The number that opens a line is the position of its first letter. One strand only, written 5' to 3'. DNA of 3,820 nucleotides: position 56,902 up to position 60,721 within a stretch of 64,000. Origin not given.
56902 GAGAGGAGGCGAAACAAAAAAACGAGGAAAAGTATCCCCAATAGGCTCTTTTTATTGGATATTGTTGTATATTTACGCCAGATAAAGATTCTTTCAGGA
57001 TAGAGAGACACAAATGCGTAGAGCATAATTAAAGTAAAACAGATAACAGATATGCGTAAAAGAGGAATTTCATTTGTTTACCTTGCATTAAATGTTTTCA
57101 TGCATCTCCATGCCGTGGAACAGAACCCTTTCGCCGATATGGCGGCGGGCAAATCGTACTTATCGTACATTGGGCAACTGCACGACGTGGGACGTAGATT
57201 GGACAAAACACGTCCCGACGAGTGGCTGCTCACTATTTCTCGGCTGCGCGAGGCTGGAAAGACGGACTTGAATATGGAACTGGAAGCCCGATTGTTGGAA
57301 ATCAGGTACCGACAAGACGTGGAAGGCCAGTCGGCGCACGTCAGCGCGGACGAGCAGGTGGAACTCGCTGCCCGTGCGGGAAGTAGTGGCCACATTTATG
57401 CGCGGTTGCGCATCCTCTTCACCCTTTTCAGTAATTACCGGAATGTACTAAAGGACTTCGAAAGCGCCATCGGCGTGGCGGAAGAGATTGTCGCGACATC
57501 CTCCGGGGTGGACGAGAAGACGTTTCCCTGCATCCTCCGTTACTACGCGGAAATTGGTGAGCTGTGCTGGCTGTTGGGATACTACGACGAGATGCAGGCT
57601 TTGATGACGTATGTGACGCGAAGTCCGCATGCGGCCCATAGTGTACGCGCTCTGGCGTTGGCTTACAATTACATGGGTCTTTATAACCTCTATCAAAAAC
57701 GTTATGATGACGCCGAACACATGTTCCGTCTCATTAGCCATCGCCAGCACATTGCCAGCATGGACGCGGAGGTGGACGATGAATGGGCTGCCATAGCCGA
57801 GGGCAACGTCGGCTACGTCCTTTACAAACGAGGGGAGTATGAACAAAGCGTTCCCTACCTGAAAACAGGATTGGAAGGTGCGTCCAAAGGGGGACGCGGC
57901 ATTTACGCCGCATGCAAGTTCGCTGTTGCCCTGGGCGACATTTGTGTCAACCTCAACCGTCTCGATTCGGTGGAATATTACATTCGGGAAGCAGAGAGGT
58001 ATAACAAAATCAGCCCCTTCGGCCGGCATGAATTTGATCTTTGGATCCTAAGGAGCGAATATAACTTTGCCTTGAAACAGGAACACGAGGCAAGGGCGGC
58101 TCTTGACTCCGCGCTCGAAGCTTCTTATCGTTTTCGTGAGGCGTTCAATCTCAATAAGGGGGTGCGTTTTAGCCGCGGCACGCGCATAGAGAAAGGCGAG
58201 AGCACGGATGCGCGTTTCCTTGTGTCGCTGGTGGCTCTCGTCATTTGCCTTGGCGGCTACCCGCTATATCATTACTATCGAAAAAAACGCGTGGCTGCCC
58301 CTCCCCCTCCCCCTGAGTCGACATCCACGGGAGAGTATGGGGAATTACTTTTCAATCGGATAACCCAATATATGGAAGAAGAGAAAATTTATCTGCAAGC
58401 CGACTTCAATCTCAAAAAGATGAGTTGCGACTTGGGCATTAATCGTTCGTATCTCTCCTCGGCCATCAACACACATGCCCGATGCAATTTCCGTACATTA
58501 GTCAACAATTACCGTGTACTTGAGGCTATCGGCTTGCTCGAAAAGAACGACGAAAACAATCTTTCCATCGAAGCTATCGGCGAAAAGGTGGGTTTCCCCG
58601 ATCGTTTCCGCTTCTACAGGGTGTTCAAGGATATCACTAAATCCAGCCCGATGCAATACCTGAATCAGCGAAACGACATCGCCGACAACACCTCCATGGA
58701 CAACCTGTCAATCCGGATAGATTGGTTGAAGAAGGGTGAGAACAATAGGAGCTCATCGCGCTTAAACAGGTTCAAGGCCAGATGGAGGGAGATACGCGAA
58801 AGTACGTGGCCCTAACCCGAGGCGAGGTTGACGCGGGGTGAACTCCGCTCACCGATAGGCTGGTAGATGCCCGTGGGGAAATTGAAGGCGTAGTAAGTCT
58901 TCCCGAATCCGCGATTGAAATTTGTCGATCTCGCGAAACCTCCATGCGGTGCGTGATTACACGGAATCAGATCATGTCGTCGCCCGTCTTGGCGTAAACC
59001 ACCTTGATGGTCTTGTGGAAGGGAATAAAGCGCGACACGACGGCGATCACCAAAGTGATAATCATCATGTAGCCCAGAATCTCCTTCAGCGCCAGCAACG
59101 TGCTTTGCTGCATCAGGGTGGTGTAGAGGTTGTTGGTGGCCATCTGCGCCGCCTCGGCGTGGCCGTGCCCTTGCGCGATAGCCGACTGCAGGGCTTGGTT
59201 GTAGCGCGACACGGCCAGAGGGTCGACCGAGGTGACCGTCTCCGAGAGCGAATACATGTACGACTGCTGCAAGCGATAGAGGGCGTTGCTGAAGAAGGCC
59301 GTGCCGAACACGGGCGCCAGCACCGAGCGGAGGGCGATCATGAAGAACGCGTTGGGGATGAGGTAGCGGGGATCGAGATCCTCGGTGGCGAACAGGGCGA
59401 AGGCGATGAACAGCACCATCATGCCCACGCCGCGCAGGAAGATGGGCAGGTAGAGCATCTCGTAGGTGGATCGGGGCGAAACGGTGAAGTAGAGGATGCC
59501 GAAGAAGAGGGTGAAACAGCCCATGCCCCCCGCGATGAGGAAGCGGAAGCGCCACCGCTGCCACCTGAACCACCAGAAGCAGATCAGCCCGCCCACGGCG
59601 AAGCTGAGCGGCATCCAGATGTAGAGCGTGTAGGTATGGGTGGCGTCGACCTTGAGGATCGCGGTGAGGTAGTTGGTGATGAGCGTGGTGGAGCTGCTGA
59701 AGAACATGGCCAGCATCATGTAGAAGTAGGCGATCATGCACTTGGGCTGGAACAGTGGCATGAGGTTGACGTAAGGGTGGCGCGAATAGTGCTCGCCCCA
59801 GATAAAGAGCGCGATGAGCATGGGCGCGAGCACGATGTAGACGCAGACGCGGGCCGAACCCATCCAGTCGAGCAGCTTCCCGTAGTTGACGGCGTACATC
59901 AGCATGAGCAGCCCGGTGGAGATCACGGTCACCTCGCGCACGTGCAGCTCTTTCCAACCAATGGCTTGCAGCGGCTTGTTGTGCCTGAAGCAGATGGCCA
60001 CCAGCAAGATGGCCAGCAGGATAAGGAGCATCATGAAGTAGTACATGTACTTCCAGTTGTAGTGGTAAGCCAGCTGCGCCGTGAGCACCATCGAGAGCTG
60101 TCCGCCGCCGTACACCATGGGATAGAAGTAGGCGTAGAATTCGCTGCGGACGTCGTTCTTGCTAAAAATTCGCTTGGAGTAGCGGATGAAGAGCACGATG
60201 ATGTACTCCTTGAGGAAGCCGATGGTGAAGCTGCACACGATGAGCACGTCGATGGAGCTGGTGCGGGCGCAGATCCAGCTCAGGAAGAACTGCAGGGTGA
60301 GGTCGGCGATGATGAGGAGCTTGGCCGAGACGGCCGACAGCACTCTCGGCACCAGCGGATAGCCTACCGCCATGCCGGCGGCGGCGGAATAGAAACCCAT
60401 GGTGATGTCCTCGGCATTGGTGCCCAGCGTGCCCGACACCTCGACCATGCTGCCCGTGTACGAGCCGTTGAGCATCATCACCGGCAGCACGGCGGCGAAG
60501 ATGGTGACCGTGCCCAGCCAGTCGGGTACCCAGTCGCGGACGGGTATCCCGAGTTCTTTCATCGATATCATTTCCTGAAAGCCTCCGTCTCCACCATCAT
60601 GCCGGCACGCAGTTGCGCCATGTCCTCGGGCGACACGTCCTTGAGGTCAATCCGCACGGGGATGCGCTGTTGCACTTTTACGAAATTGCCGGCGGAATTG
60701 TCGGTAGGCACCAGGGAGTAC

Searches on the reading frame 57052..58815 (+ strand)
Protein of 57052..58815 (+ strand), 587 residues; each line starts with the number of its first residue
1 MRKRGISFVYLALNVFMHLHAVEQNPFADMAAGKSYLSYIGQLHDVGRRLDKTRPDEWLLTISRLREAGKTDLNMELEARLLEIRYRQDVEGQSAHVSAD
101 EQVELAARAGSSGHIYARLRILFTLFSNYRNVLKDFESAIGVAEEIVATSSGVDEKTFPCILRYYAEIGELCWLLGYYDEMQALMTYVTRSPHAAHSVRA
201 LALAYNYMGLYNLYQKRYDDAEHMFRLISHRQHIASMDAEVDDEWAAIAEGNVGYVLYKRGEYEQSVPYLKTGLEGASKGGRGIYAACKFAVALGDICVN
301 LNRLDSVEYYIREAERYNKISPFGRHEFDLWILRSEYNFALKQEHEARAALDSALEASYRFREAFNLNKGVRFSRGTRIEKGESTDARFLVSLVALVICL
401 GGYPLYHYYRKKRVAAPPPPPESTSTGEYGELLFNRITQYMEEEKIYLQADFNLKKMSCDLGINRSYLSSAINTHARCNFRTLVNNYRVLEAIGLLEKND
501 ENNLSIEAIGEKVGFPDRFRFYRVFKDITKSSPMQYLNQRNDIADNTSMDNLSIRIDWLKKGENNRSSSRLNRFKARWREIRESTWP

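Call 91: search_protein_families(library=pfam, proteins=[window:57052-58815:+], max_evalue=0.00001)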
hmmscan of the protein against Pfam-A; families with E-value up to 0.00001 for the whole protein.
window:57052-58815:+ (587 aa): 2 families
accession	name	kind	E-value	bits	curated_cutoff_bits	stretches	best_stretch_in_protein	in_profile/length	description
PF12833.13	HTH_18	-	9.5e-12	45.5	33.6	1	461-538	5-79/80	Helix-turn-helix domain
PF00165.29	HTH_AraC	-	7.8e-09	35.9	26.6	1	503-538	8-42/42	Bacterial regulatory helix-turn-helix proteins, AraC family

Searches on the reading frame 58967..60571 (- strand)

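Call 91: search_protein_families(library=pfam, proteins=[window:58967-60571:-], max_evalue=0.00001)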
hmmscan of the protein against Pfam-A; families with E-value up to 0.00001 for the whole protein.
window:58967-60571:- (534 aa): 1 family
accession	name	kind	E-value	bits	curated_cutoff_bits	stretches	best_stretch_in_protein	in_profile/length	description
PF07690.21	MFS_1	-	1.2e-11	44.6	33.4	1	25-402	2-326/347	Major Facilitator Superfamily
